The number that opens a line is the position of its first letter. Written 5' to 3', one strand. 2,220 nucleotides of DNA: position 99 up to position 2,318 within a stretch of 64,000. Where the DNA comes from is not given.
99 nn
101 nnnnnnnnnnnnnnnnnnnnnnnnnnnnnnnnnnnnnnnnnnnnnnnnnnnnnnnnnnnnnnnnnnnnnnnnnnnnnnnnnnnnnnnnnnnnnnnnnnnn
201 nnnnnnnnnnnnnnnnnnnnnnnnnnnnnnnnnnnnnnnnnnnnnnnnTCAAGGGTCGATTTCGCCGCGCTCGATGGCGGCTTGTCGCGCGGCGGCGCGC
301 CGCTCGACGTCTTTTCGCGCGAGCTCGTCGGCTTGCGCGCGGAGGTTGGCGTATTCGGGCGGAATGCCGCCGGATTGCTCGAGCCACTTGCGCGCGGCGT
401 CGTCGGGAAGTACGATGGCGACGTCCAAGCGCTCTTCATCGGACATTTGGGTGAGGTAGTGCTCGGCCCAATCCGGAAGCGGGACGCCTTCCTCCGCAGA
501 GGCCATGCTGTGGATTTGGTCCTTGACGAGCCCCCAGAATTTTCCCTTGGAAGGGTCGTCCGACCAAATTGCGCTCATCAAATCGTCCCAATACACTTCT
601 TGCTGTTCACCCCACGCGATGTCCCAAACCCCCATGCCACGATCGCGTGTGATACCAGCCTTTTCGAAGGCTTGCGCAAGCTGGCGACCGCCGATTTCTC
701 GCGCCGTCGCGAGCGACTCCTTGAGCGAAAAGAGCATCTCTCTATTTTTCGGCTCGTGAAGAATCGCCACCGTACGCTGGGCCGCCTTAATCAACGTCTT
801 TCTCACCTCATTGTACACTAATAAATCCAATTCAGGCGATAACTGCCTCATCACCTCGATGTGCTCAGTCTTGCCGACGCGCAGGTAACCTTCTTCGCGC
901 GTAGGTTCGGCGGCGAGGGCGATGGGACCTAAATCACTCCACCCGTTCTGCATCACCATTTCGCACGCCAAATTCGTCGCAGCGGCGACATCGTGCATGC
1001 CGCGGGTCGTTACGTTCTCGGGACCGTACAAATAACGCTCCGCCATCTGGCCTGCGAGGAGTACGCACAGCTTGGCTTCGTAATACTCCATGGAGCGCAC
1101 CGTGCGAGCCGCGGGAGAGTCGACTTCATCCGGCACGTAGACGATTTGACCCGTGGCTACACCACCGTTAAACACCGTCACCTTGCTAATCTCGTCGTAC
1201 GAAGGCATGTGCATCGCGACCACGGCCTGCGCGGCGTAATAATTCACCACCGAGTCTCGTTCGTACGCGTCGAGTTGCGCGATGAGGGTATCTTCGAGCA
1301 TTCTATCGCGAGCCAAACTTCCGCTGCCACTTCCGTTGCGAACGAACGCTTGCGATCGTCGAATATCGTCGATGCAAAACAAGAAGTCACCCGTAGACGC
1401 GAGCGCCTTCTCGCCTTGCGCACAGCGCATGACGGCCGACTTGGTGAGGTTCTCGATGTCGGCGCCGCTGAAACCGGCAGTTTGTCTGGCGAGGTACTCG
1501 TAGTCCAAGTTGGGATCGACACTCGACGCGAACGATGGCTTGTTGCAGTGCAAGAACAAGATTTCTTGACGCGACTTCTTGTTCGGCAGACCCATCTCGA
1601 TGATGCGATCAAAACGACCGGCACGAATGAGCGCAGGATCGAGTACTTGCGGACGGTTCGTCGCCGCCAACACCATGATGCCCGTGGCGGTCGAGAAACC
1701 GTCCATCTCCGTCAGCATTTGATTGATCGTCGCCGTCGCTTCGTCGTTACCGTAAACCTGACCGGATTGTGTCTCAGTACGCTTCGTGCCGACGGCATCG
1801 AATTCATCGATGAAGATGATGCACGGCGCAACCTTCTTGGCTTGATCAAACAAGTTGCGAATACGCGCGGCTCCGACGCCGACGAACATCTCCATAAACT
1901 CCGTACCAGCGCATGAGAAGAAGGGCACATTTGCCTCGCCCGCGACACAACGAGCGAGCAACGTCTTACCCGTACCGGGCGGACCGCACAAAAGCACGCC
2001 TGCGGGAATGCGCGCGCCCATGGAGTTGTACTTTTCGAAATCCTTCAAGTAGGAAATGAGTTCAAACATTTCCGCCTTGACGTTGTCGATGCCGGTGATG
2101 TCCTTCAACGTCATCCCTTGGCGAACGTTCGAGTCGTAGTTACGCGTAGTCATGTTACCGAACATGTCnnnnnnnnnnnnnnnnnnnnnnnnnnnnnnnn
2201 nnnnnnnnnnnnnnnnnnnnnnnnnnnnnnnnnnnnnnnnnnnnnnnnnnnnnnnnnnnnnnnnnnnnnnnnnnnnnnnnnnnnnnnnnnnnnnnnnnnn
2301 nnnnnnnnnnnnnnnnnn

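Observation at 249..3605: Protease-dead FtsH homolog (FtsHi-like) with intact AAA+ module and long C-terminal extension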

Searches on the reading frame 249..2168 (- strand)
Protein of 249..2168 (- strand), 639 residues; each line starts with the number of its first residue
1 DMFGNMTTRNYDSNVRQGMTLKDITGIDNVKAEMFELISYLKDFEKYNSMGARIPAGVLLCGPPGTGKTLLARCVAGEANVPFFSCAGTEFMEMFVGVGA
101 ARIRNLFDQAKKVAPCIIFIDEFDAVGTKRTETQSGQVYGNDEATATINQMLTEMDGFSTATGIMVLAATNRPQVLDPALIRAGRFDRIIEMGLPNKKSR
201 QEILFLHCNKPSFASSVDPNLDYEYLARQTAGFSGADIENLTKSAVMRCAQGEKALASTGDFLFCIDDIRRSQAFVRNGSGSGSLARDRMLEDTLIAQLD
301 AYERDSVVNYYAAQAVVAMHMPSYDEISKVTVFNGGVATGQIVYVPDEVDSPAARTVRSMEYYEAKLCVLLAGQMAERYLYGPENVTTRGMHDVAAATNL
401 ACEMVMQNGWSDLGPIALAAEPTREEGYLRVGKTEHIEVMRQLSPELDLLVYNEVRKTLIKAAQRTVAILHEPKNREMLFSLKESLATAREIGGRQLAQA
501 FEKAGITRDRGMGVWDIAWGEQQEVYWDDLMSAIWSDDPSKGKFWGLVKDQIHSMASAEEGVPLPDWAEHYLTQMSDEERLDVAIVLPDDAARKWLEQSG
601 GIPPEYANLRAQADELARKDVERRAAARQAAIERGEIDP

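Call 38: predict_structure(alignment_id=A2)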
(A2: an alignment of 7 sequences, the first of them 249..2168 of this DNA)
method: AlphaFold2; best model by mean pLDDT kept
length: 639 residues; sequences in the alignment: 7
mean_pLDDT: 38.4   pTM: 0.24
mean pLDDT of the five models: 38.4, 37.3, 37.1, 36.7, 35.7
residues with pLDDT >= 90: 0; 70-90: 32; 50-70: 73; < 50: 534
segments of 3 or more residues with pLDDT < 50: 1-19, 24-30, 44-56, 61-67, 85-116, 120-494, 503-506, 510-549, 551-575, 637-639
pLDDT, mean of each block of 10 residues (from residue 1): 26 37 48 56 48 45 47 61 45 29 34 45 29 27 36 34 33 27 27 31 32 33 31 29 31 30 37 34 38 40 32 27 24 23 27 26 24 26 29 34 32 24 22 25 31 37 37 33 40 49 48 43 36 40 46 43 39 50 62 58 80 76 75 61
secondary structure, 60 per line:
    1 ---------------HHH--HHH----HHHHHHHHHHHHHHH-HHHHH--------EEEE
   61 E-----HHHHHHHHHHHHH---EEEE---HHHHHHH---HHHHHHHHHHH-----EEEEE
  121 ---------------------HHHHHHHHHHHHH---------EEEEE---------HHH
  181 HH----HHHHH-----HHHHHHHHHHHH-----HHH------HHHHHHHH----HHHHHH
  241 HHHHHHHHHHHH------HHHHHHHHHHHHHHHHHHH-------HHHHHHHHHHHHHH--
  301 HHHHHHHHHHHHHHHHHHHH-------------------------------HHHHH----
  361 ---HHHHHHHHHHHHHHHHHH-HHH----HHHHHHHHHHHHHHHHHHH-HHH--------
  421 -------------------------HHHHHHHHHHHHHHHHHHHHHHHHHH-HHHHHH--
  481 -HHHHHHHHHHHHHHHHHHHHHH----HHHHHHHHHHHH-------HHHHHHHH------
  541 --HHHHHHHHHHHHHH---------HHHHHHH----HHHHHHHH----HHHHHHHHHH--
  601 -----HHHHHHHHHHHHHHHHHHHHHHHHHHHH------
elements in order: H28-42 H44-48 E57-61 H67-79 E83-86 H90-96 H100-110 E116-120 H142-154 E164-168 H178-182 H187-191 H197-208 H223-230 H235-252 H259-277 H285-298 H301-320 H352-356 H364-381 H390-408 H446-471 H473-478 H482-503 H508-519 H527-534 H543-556 H566-572 H577-584 H589-598 H606-633

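Call 76: predict_structure(alignment_id=A8)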
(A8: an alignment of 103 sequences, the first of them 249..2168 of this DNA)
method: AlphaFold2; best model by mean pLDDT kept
length: 639 residues; sequences in the alignment: 103
mean_pLDDT: 79.8   pTM: 0.71
mean pLDDT of the five models: 79.8, 79.2, 78.5, 78.5, 75.8
residues with pLDDT >= 90: 243; 70-90: 243; 50-70: 85; < 50: 68
segments of 3 or more residues with pLDDT < 50: 1-8, 136-138, 281-284, 350-353, 419-437, 518-525, 537-539, 557-566, 568-574
pLDDT, mean of each block of 10 residues (from residue 1): 43 64 82 90 90 84 90 91 89 78 89 92 81 52 81 80 89 86 87 89 94 96 93 91 96 95 91 69 57 90 93 96 89 92 75 62 93 92 85 91 87 70 45 47 73 85 88 92 95 92 85 50 51 52 57 51 44 61 80 73 91 90 92 88
secondary structure, 60 per line:
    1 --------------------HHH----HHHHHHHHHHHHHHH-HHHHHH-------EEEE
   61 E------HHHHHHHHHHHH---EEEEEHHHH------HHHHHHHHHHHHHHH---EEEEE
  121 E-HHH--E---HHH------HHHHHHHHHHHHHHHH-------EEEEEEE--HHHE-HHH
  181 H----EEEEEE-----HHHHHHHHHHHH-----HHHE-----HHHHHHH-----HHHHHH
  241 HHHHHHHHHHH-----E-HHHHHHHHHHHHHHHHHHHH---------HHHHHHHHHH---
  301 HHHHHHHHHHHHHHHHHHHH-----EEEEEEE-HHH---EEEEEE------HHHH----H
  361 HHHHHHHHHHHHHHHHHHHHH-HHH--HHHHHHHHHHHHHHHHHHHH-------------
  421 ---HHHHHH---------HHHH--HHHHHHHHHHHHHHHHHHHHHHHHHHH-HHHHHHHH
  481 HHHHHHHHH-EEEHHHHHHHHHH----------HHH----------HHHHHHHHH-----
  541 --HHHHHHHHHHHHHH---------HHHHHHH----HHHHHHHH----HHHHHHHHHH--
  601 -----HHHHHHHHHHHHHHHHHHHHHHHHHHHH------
elements in order: H28-42 H44-49 E57-61 H68-79 E83-87 H88-91 H98-112 E116-121 H141-156 E164-170 H178-181 E186-191 H197-208 H223-229 H235-251 H259-278 H288-297 H301-320 E326-332 E340-345 H352-355 H360-381 H388-407 H424-429 H439-442 H445-471 H473-489 E491-493 H494-503 H527-535 H543-556 H566-572 H577-584 H589-598 H606-633

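Call 78: fold_search(model_id=the predicted structure, library=pdb)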
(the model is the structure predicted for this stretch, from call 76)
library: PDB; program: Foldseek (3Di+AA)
matches with E <= 10: 1894; with E <= 0.001: 1623
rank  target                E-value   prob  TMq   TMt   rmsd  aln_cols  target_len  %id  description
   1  9a2p_MODEL_1_A        1.5e-35  1.00  0.62  0.61   5.2       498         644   38  Model of E. coli FtsH by in-cell photo-crosslinking MS and deep learning (released 2023-02-24)
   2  2ce7_A                3.0e-31  1.00  0.37  0.57   9.3       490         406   35  EDTA treated (released 2006-02-09)
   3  4ww0_B                3.1e-31  1.00  0.35  0.52  14.8       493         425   35  Truncated FtsH from A. aeolicus (released 2015-05-06)
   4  8xqw_C                4.7e-31  1.00  0.59  0.55   5.5       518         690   33  Cryo-EM structure of the Ycf2-FtsHi motor complex from Chlamydomonas reinhardtii in AMPPNP bound state (released 2024-09-11)
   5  6gcn_C                4.9e-31  1.00  0.35  0.52  11.4       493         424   35  Truncated FtsH from A. aeolicus in R32 (released 2018-08-22)
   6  8xks_F                7.1e-31  1.00  0.54  0.52   6.8       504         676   33  The cryo-EM structure of Orf2971-FtsHi motor complex (released 2024-12-04)
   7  8xqw_B                8.2e-31  1.00  0.48  0.42   8.3       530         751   33  Cryo-EM structure of the Ycf2-FtsHi motor complex from Chlamydomonas reinhardtii in AMPPNP bound state (released 2024-09-11)
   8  2ce7_E                1.3e-30  1.00  0.36  0.56   9.6       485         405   35  EDTA treated (released 2006-02-09)
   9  3kds_F                1.4e-30  1.00  0.59  0.87   3.7       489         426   36  apo-FtsH crystal structure (released 2009-12-01)
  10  3kds_E                1.4e-30  1.00  0.59  0.86   3.5       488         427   36  apo-FtsH crystal structure (released 2009-12-01)
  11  4ww0_A                1.4e-30  1.00  0.35  0.53  10.1       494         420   35  Truncated FtsH from A. aeolicus (released 2015-05-06)
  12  6gcn_B                1.5e-30  1.00  0.36  0.52  10.3       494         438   35  Truncated FtsH from A. aeolicus in R32 (released 2018-08-22)
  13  2ce7_C                1.7e-30  1.00  0.36  0.54  14.1       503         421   34  EDTA treated (released 2006-02-09)
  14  6gcn_A                2.3e-30  1.00  0.36  0.54  10.9       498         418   35  Truncated FtsH from A. aeolicus in R32 (released 2018-08-22)
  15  4z8x_A                2.3e-30  1.00  0.36  0.54  10.5       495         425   35  Truncated FtsH from A. aeolicus (released 2015-05-06)
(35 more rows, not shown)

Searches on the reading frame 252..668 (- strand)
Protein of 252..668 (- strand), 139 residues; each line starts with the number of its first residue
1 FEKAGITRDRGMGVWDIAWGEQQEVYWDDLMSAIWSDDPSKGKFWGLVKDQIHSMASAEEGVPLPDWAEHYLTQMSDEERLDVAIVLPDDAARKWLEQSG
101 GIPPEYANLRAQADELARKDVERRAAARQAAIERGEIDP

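Call 21: search_solved_structures(query=window:252-668:-, max_evalue=10, show_alignments=3)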
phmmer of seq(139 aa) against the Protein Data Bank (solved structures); distinct sequences matched with E-value up to 10: 0.

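Call 69: search_protein_families(library=pfam, proteins=[window:252-668:-], max_evalue=1)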
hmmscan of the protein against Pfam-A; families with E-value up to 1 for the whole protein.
seq(139 aa): 1 family
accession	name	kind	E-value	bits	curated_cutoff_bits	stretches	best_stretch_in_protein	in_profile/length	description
PF09179.16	TilS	-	0.09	13.5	21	1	93-130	19-59/67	TilS substrate binding domain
